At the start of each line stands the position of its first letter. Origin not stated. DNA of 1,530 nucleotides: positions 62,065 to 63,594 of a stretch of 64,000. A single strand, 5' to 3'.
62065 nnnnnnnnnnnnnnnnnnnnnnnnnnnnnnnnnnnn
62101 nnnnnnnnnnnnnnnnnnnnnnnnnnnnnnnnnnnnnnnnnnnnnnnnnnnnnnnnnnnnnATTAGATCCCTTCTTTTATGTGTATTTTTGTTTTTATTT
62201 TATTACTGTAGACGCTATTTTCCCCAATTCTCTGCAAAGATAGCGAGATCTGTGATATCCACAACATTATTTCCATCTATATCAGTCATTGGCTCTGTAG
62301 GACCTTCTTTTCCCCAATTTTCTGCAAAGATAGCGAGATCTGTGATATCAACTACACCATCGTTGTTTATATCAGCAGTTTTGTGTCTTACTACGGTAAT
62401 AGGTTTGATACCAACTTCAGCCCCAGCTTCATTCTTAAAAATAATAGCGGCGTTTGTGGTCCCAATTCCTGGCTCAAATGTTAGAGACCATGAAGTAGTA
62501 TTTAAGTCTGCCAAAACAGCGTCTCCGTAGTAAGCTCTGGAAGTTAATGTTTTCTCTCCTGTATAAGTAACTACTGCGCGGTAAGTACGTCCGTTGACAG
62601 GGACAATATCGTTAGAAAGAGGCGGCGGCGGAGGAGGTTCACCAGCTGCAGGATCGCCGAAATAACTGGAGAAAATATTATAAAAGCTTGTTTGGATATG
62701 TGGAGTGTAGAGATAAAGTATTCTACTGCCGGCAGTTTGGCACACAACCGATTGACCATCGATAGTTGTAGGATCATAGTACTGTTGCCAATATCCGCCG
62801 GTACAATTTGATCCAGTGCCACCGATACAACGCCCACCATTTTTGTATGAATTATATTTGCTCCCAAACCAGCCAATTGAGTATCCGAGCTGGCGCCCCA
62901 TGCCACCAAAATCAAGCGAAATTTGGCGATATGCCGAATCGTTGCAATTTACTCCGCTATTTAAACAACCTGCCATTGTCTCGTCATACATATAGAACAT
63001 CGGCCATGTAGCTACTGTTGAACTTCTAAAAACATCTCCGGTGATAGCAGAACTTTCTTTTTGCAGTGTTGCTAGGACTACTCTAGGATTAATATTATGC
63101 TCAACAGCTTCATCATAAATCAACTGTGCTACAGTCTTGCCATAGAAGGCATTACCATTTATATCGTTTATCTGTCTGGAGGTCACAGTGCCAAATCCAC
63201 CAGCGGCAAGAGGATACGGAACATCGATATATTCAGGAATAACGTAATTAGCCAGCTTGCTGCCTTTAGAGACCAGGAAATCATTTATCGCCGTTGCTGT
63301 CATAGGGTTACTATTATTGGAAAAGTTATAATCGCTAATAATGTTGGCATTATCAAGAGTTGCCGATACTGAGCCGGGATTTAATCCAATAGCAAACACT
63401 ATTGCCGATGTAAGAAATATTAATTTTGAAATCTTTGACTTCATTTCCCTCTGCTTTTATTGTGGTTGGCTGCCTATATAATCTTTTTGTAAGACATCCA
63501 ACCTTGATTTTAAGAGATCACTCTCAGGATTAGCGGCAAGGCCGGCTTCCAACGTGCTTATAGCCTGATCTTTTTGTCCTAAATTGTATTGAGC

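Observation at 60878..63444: Adjacent cohesin-like and dockerin-like surface proteins suggest a cellulosome-style protein-protein docking pair in a small genome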

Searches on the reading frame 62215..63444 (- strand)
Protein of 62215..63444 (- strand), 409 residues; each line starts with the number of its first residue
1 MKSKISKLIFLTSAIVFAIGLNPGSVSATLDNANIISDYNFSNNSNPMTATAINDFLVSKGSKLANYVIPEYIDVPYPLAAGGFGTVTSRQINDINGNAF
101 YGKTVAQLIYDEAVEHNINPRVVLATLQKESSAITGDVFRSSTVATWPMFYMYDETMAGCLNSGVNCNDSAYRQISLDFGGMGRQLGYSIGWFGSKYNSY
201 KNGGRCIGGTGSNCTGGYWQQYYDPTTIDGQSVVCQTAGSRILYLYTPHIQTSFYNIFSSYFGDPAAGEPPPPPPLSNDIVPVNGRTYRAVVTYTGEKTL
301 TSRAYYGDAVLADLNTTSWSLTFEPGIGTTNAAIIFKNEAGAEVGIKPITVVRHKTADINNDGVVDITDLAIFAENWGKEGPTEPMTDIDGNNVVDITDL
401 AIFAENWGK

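Call 3: search_protein_families(library=pfam, proteins=[window:62215-63444:-], max_evalue=1)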
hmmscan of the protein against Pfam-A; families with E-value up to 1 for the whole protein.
window:62215-63444:- (409 aa): 2 families
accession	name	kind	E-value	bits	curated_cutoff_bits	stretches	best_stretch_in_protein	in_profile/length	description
PF00404.24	Dockerin_1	-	9.9e-05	22.9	22.9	1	357-402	2-51/57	Dockerin type I domain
PF00036.39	EF-hand_1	-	0.29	11.2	25.4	0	356-370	8-22/29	EF hand domain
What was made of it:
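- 62308..62373 (-): Dockerin repeat 1, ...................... (residues 358-379). Pfam Dockerin_1 scores 22.9 bits, equal to the gathering threshold (call 3).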

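Call 4: search_protein_families(library=ncbifam, proteins=[window:62215-63444:-], max_evalue=1)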
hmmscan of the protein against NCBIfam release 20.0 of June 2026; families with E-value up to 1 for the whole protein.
window:62215-63444:- (409 aa): 1 family
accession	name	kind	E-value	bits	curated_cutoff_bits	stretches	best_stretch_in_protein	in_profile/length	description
NF041540.1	dockerin_GC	domain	0.00019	21.8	29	1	357-407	3-63/67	GC-type dockerin domain-anchored protein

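Call 9: find_homologous_proteins(query=window:62215-63444:-)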
Query window:62215-63444:- (409 aa): 118 proteins with E <= 0.001 among 4060 candidates.
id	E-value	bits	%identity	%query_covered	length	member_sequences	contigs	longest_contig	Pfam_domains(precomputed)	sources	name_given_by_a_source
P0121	1.4e-276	935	100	100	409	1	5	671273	-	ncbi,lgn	-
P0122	3.4e-229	779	82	100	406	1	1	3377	PF00404.25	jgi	-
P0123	2.3e-221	753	80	100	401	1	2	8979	PF00404.25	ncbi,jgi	jgi:hypothetical protein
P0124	2.0e-202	691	73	100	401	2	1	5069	PF00404.25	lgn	-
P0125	2.3e-166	572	64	99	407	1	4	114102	-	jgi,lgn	-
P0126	1.6e-162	559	61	100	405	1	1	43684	PF00404.25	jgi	jgi:hypothetical protein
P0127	1.1e-161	557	63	96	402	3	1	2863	PF00404.25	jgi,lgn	jgi:hypothetical protein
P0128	5.2e-160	551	62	99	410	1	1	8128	PF00404.25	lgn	-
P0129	2.0e-112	394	50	93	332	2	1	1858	PF00404.25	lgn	-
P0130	5.9e-110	386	50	89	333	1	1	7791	PF00404.25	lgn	-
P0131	1.2e-101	359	45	98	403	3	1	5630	PF00404.25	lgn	-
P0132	5.1e-99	350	45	98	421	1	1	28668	PF00404.25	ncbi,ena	-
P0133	4.3e-97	344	46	95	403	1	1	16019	PF00404.25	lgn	-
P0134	7.8e-94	333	42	99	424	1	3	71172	-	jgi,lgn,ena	-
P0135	1.0e-93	333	44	100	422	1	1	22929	-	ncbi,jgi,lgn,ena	ncbi:MAG: hypothetical protein WCO23_00435 [bacterium]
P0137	2.0e-80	289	41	99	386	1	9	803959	-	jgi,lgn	-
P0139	3.9e-77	278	49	67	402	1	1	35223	PF18885.7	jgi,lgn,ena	-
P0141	6.2e-74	268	38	79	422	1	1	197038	PF00404.25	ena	-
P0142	7.6e-74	267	40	89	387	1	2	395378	-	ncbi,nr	ncbi:MAG TPA: hypothetical protein VLE93_00210 [Candidatus Saccharimonadales bacterium]|nr:hypotheti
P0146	5.2e-69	251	47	66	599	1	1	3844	PF01839.30,PF13517.13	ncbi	-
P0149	9.8e-54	201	38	52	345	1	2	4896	PF00404.25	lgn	-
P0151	2.5e-51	193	35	99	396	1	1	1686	PF00404.25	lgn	-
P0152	4.6e-51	192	33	86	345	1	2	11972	PF00404.25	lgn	-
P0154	6.5e-50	189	36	79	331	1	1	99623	PF00404.25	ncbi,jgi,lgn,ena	ncbi:MAG: dockerin type I domain-containing protein [Candidatus Berkelbacteria bacterium]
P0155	1.1e-49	188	35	83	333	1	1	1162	PF00404.25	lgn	-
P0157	1.4e-48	184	34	100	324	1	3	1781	PF00404.25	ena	-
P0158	2.0e-48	184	32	80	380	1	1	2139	PF00404.25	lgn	-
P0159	2.6e-47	180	34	76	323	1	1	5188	PF00404.25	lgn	-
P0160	1.7e-46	177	37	81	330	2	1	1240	PF00404.25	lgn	-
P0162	1.0e-44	171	31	86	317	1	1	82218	PF00404.25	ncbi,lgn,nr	ncbi:MAG: hypothetical protein NTW79_01140 [Candidatus Berkelbacteria bacterium]|nr:hypothetical pro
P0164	5.6e-44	169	34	82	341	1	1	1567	PF00404.25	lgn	-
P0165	5.8e-44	169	34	76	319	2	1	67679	PF00404.25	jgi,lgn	-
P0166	6.7e-44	169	33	76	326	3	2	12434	PF00404.25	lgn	-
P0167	1.3e-43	168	34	79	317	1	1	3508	PF00404.25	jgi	jgi:hypothetical protein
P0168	1.9e-43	167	30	86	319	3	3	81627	PF00404.25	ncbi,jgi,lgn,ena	ncbi:MAG: dockerin type I domain-containing protein [Candidatus Berkelbacteria bacterium]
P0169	2.0e-43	167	34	79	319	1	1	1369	PF00404.25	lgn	-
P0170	5.3e-43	166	33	76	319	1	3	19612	PF00404.25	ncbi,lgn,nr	ncbi:MAG: hypothetical protein NTY30_04620 [Candidatus Berkelbacteria bacterium]|nr:hypothetical pro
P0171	6.0e-43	166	35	76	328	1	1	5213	PF00404.25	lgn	-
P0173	5.0e-42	163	36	76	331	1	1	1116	PF00404.25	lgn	-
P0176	2.0e-41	161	31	76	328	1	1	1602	PF00404.25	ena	-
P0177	2.5e-41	160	33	76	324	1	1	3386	PF00404.25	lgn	-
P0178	3.1e-41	160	34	76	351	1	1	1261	PF00404.25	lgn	-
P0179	3.1e-41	160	31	76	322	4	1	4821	PF00404.25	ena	-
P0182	3.1e-39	153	32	76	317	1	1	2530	PF00404.25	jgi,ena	-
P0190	9.7e-35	139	31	77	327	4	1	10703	PF00404.25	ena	-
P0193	7.3e-32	129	36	70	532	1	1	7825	-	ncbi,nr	ncbi:hypothetical protein KGQ71_01990 [Patescibacteria group bacterium]|nr:hypothetical protein [Pat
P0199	2.1e-9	55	30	66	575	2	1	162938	PF01839.30,PF16743.11,PF13517.13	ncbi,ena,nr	ncbi:MAG TPA: hypothetical protein VJ843_06045 [Candidatus Saccharimonadales bacterium]|nr:hypotheti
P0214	4.5e-6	44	25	65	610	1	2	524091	PF16158.12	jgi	jgi:hypothetical protein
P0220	2.5e-5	42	30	57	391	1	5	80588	PF24568.2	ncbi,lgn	ncbi:MAG: hypothetical protein WBI63_07550 [Coriobacteriia bacterium]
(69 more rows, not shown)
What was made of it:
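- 62215..63444 (-): Gene A: secreted enzyme-dockerin protein, 409 aa. The exact protein is P0121 (call 9).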

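Call 21: search_protein_families(library=pfam, proteins=[P0220, P0199, P0139, P0214, P0193, P0146], max_evalue=0.01)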
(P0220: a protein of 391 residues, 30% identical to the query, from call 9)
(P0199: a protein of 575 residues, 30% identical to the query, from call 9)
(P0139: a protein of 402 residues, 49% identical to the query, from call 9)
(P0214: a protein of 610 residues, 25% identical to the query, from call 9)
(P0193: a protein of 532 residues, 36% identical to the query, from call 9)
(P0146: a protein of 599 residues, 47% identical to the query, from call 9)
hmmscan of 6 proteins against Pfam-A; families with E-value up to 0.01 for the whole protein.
P0220 (391 aa): 1 family
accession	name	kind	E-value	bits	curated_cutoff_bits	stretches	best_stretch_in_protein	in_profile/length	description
PF24568.1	CC_PcsB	-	1e-07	32.1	27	1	96-149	12-66/75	Peptidoglycan hydrolase PcsB, coiled-coil domain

P0199 (575 aa): 4 families
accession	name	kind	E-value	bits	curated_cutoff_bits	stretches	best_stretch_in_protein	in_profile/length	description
PF16743.10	PliI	-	9.2e-08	32.2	27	0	524-550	61-86/123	Periplasmic lysozyme inhibitor of I-type lysozyme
PF13517.12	FG-GAP_3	-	1.6e-06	29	26.9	1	472-538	1-59/61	FG-GAP-like repeat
PF01839.29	FG-GAP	-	1.6e-05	25.1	22.1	0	411-428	4-20/37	FG-GAP repeat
PF23167.1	DUF7057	-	0.0021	18.5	27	0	404-433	36-65/130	Domain of unknown function (DUF7057)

P0139 (402 aa): 1 family
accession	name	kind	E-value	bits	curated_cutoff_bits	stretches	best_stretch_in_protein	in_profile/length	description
PF18885.6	DUF5648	-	1e-33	116.8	25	1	266-400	2-132/134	Domain of unknown function (DUF5648)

P0214 (610 aa): 1 family
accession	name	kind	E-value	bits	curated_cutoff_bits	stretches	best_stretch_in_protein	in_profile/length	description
PF16158.11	N_BRCA1_IG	-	2.9e-06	28.2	28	1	506-588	13-92/108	Ig-like domain from next to BRCA1 gene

P0193 (532 aa): 0 families

P0146 (599 aa): 2 families
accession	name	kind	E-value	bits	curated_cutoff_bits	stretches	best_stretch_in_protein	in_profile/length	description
PF13517.12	FG-GAP_3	-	1.5e-08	35.6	26.9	1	286-353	1-61/61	FG-GAP-like repeat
PF01839.29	FG-GAP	-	6.7e-07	29.5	22.1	0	567-581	8-22/37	FG-GAP repeat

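Call 27: predict_structure(alignment_id=A3)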
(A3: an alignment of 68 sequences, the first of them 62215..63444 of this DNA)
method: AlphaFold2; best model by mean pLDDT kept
length: 409 residues; sequences in the alignment: 68
mean_pLDDT: 93.7   pTM: 0.73
mean pLDDT of the five models: 93.7, 93.5, 93.2, 92.7, 92.2
residues with pLDDT >= 90: 343; 70-90: 51; 50-70: 14; < 50: 1
segments of 3 or more residues with pLDDT < 50: none
pLDDT, mean of each block of 10 residues (from residue 1): 88 89 63 95 89 98 98 97 95 97 99 98 97 91 95 91 90 97 98 97 84 75 95 96 93 91 91 91 97 97 98 97 97 98 98 98 97 98 97 97 96
secondary structure, 60 per line:
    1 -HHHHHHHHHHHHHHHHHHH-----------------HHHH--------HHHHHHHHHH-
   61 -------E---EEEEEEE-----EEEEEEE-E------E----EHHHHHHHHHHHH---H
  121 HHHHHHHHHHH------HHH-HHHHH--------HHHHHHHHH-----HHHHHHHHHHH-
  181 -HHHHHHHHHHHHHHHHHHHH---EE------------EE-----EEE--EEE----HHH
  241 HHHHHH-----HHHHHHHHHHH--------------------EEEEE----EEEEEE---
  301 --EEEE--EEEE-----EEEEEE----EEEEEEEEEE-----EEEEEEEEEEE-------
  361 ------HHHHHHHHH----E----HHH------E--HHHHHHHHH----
elements in order: H2-20 H38-41 H50-59 E72-78 E84-90 H105-116 H120-131 H142-146 H155-163 H169-179 H182-201 E226-228 E231-233 H238-246 H252-262 E283-287 E292-297 E303-306 E309-312 E318-323 E328-337 E343-353 H367-375 H397-405
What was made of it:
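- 62215..63444 (-): AlphaFold model pLDDT 93.7 (call 27).
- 63361..63444 (-): A signal peptide, residues 1-28 (cleavage predicted after VSA). The model shows a helix at residues 2-20 (call 27).
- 62386..62598 (-): Fn3/Ig-like beta-sandwich spacer (residues 283-353). Model strands (call 27).
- On Dockerin type I (Pfam PF00404): Model helices at 367-375 and 397-405 with pLDDT above 96 (call 27).
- Checked: It does not directly precede the dockerin (call 27).
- The model shows the two dockerin helices at pLDDT above 96 (call 27).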

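Call 30: fold_search(model_id=the predicted structure, library=pdb)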
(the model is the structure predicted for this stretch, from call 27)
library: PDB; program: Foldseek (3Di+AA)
matches with E <= 10: 1712; with E <= 0.001: 4
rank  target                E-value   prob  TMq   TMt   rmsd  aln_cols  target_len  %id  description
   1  3pe9_B                2.8e-04  1.00  0.15  0.56   4.6        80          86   11  Structures of Clostridium thermocellum CbhA fibronectin(III)-like modules (released 2011-11-23)
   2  3pe9_D                3.1e-04  1.00  0.14  0.52   4.0        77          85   10  Structures of Clostridium thermocellum CbhA fibronectin(III)-like modules (released 2011-11-23)
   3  1ug9                  5.8e-04  1.00  0.16  0.07  13.2       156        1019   13  Crystal Structure of Glucodextranase from Arthrobacter globiformis I42 (released 2003-12-09)
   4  3pe9_A                9.4e-04  1.00  0.15  0.50   4.9        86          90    8  Structures of Clostridium thermocellum CbhA fibronectin(III)-like modules (released 2011-11-23)
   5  9g4n_B                1.1e-03  0.94  0.12  0.10  15.4       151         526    8  Glycoside Hydrolase Family 157 from Labilibaculum antarcticum (LaGH157) E224A mutant in complex with Laminaritriose an (released 2025-05-21)
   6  3pdg                  1.4e-03  1.00  0.13  0.42   5.2        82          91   11  Structures of Clostridium thermocellum CbhA fibronectin(III)-like modules (released 2011-11-23)
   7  9fz9_C                1.5e-03  0.97  0.14  0.11  15.1       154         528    6  Glycoside Hydrolase Family 157 from Labilibaculum antarcticum, wild type SeMet derivative (LaGH157) (released 2025-07-16)
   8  9fz9_A                1.6e-03  0.97  0.14  0.11  15.0       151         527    7  Glycoside Hydrolase Family 157 from Labilibaculum antarcticum, wild type SeMet derivative (LaGH157) (released 2025-07-16)
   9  9g4n_A                2.7e-03  0.96  0.14  0.11  15.0       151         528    7  Glycoside Hydrolase Family 157 from Labilibaculum antarcticum (LaGH157) E224A mutant in complex with Laminaritriose an (released 2025-05-21)
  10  3pdd                  3.4e-03  1.00  0.14  0.27   5.0        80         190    9  Structures of Clostridium thermocellum CbhA fibronectin(III)-like modules (released 2011-11-23)
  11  6fhj                  3.6e-03  0.87  0.13  0.06  14.9       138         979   14  Structural dynamics and catalytic properties of a multi-modular xanthanase, native. (released 2018-08-29)
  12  9ijj_4K               4.3e-03  0.99  0.15  0.15   7.9       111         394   18  In situ structure of the central apparatus in mouse sperm axoneme. (released 2025-06-04)
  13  6e57_D                4.6e-03  0.99  0.14  0.15   4.8        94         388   12  Bacteroides ovatus mixed-linkage glucan utilization locus (MLGUL) SGBP-B in complex with mixed-linkage heptasaccharide (released 2019-05-29)
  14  9g4n_C                4.6e-03  0.90  0.14  0.11  14.5       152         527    7  Glycoside Hydrolase Family 157 from Labilibaculum antarcticum (LaGH157) E224A mutant in complex with Laminaritriose an (released 2025-05-21)
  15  9kvu                  4.9e-03  0.97  0.13  0.37   5.3        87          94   14  Structure of B1 domain in the bifunctional enzyme CelAly (released 2026-03-18)
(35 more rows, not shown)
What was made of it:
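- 62386..62598 (-): Foldseek best hit is 3pe9, the CbhA Fn3-like module, at E 2.8e-4 (call 30).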

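Call 32: search_protein_families(library=pfam, alignment_id=A3, max_evalue=1)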
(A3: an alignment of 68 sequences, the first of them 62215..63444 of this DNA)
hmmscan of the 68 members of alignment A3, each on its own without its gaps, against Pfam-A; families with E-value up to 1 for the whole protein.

A. member 1, window:62215-63444:- (409 aa): 2 families
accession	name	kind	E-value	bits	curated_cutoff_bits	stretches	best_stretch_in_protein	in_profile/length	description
PF00404.24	Dockerin_1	-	9.9e-05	22.9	22.9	1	357-402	2-51/57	Dockerin type I domain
PF00036.39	EF-hand_1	-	0.29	11.2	25.4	0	356-370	8-22/29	EF hand domain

B. families by the number of members that match (of 68 scanned): 53 families (the first 25 are shown)
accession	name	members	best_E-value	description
PF00404.24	Dockerin_1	47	1.5e-12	Dockerin type I domain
PF13517.12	FG-GAP_3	15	1.5e-08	FG-GAP-like repeat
PF13202.12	EF-hand_5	14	0.00035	EF hand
PF00036.39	EF-hand_1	12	0.00062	EF hand domain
PF01839.29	FG-GAP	8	6.7e-07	FG-GAP repeat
PF18885.6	DUF5648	7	1.1e-56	Domain of unknown function (DUF5648)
PF13405.12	EF-hand_6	7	0.015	EF-hand domain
PF13499.12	EF-hand_7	6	0.0055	EF-hand domain pair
PF22812.1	CR_prot_dom_plant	3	0.019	Plant cysteine-rich protein domain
PF19489.4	SLT_4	3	0.065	Transglycosylase SLT domain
PF24568.1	CC_PcsB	2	1e-07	Peptidoglycan hydrolase PcsB, coiled-coil domain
PF16158.11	N_BRCA1_IG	2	7.2e-07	Ig-like domain from next to BRCA1 gene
PF25806.1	RHH_ERCC6L2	2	0.023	ERCC6L2-like, ribbon-helix-helix domain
PF21071.3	LARP1_HEAT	2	0.062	LARP1 HEAT repeat region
PF15956.11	DUF4760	2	0.075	Domain of unknown function (DUF4760)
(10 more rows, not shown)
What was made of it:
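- On Dockerin type I (Pfam PF00404): 47 of 68 family members hit, best E 1.5e-12 (call 32).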

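Call 35: search_solved_structures(query=A3, max_evalue=10, show_alignments=3)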
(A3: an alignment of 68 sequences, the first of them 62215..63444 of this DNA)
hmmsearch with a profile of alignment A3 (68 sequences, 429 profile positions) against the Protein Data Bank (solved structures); distinct sequences matched with E-value up to 10: 25.
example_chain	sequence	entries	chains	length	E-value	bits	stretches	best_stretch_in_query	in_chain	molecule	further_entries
2y3n_B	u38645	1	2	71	1.9e-05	27.1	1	338-395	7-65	CELLULOSOMAL FAMILY-48 PROCESSIVE GLYCOSIDE HYDROLASE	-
2yik_A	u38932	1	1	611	9.9e-05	24.8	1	294-388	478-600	ENDOGLUCANASE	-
4fl4_A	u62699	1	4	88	0.0002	23.8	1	334-389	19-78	Glycoside hydrolase family 9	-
2vn5_B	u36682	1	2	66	0.0027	20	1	337-389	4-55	ENDOGLUCANASE A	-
2jnk_A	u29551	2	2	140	0.0049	19.2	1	311-384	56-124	Hyalurononglucosaminidase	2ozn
1clc_A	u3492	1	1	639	0.0069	18.7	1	333-389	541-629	ENDOGLUCANASE CELD; EC: 3.2.1.4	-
2vn6_B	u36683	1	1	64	0.0071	18.6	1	337-388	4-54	ENDOGLUCANASE A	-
1daq_A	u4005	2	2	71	0.0087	18.4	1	337-389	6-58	ENDOGLUCANASE SS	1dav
4u3s_B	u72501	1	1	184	0.0088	18.3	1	260-393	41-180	Cellulosomal scaffoldin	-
2mte_A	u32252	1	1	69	0.0089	18.3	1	337-389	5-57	Cellulose 1,4-beta-cellobiosidase (reducing end) CelS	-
4wi0_B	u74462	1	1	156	0.009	18.3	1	260-393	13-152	Cellulosomal scaffoldin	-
4cj0_A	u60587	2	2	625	0.028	16.7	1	331-389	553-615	ENDOGLUCANASE D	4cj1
2b59_B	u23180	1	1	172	0.057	15.7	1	311-397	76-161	Cellulosomal scaffolding protein A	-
8x39_A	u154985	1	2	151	0.063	15.5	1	336-387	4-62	Serine protease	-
8x3a_A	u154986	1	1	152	0.067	15.4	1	336-387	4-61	Serine protease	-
3kcp_A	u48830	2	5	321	0.24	13.6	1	313-396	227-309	Cellulosomal-scaffolding protein A | Cellulosome anchoring protein cohesin region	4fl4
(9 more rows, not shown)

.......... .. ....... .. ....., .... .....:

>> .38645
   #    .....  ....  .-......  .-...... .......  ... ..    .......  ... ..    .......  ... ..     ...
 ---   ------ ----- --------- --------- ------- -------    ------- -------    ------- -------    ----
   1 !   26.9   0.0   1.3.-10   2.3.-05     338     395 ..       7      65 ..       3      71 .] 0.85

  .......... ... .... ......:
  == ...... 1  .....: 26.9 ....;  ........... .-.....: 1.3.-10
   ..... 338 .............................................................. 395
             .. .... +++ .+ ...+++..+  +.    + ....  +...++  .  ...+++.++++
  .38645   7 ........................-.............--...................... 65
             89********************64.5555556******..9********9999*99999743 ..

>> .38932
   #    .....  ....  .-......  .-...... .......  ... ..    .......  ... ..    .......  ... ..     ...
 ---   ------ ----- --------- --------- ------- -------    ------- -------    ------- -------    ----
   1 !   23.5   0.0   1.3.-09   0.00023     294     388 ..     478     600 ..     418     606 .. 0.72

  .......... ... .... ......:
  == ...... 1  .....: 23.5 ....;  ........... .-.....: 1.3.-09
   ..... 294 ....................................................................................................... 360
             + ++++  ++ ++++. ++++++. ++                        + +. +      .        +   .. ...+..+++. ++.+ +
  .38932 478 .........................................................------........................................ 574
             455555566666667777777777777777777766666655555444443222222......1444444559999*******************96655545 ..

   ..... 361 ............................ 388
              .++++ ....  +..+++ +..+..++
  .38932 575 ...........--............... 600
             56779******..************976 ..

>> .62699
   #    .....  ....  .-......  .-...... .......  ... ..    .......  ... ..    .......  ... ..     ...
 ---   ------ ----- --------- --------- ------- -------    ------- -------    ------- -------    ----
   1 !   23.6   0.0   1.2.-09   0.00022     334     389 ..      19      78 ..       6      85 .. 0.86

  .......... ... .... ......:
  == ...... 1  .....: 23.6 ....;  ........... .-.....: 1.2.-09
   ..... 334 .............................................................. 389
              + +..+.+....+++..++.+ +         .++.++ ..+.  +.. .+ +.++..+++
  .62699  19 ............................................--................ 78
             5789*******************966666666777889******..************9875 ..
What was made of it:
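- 62308..62373 (-): The family profile hits solved dockerins, best 2y3n_B at E 1.9e-5 (call 35).
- On Dockerin type I (Pfam PF00404): The profile hits 2y3n_B at E 1.9e-5, plus 4fl4, 2vn5, 2jnk and 1daq (call 35).
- The family profile hits solved dockerins 2y3n, 4fl4, 2vn5, 2jnk and 1daq (call 35). The family profile hits solved dockerins (call 35).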

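Call 58: search_protein_families(library=phrogs, proteins=[P0199, P0220, P0214], max_evalue=0.1)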
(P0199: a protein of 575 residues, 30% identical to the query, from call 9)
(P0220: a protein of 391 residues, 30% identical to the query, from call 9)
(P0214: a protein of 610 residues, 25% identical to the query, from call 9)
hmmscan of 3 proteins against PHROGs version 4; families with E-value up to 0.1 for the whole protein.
P0199 (575 aa): 0 families

P0220 (391 aa): 0 families

P0214 (610 aa): 0 families

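Call 59: fold_search(model_id=the predicted structure, library=viral)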
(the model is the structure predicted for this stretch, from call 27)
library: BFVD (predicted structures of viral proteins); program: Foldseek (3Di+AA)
matches with E <= 10: 1357; with E <= 0.001: 1
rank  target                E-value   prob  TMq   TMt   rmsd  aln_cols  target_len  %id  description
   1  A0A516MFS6            4.8e-04  1.00  0.14  0.26  14.2       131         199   21  (no name in the UniProt tables at hand)
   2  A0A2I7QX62            1.2e-03  1.00  0.17  0.54   3.8        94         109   11  (no name in the UniProt tables at hand)
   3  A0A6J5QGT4            1.7e-03  1.00  0.15  0.23   5.8        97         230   10  Uncharacterized protein [uncultured Caudovirales phage]
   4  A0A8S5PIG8            2.1e-03  1.00  0.16  0.38   6.1        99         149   17  Cellulase [Myoviridae sp. ct0jJ30]
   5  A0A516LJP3            2.2e-03  0.99  0.14  0.31   6.0       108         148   16  (no name in the UniProt tables at hand)
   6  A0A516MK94            2.5e-03  1.00  0.16  0.10   4.0        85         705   14  (no name in the UniProt tables at hand)
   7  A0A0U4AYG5            3.6e-03  0.57  0.10  0.12  11.1       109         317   10  (no name in the UniProt tables at hand)
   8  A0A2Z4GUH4            3.8e-03  0.87  0.12  0.09  17.1       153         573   12  (no name in the UniProt tables at hand)
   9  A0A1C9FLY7            4.3e-03  0.90  0.14  0.14  11.0       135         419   17  (no name in the UniProt tables at hand)
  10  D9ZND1                4.6e-03  0.97  0.13  0.32   6.9        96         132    9  (no name in the UniProt tables at hand)
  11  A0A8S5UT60            4.6e-03  0.97  0.23  0.29  17.2       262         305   16  Beta- N-acetylglucosaminidase [Myoviridae sp. ctYA416]
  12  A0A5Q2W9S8            6.2e-03  0.94  0.15  0.15  12.0       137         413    8  (no name in the UniProt tables at hand)
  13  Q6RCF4                7.0e-03  0.98  0.14  0.08   5.6        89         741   18  Ig-like domain-containing protein [Vibrio phage VP2]
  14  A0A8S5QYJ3            7.5e-03  0.99  0.16  0.10   7.3       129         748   17  Tail protein [Siphoviridae sp. ctJhT5]
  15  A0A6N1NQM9            7.5e-03  0.97  0.14  0.14   8.8       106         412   14  Uncharacterized protein [Tupanvirus soda lake]
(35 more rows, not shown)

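Call 60: search_protein_families(library=ncbifam, proteins=[P0199, P0220, P0214], max_evalue=0.01)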
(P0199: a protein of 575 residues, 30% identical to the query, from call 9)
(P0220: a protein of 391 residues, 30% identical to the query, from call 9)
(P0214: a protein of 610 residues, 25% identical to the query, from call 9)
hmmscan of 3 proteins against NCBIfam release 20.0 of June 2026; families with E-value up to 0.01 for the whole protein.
P0199 (575 aa): 0 families

P0220 (391 aa): 1 family
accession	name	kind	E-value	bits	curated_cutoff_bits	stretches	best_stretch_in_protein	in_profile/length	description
NF038345.1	wall_hydro_RipC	exception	0.0069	15.8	425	1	3-161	3-157/362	peptidoglycan hydrolase RipC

P0214 (610 aa): 0 families
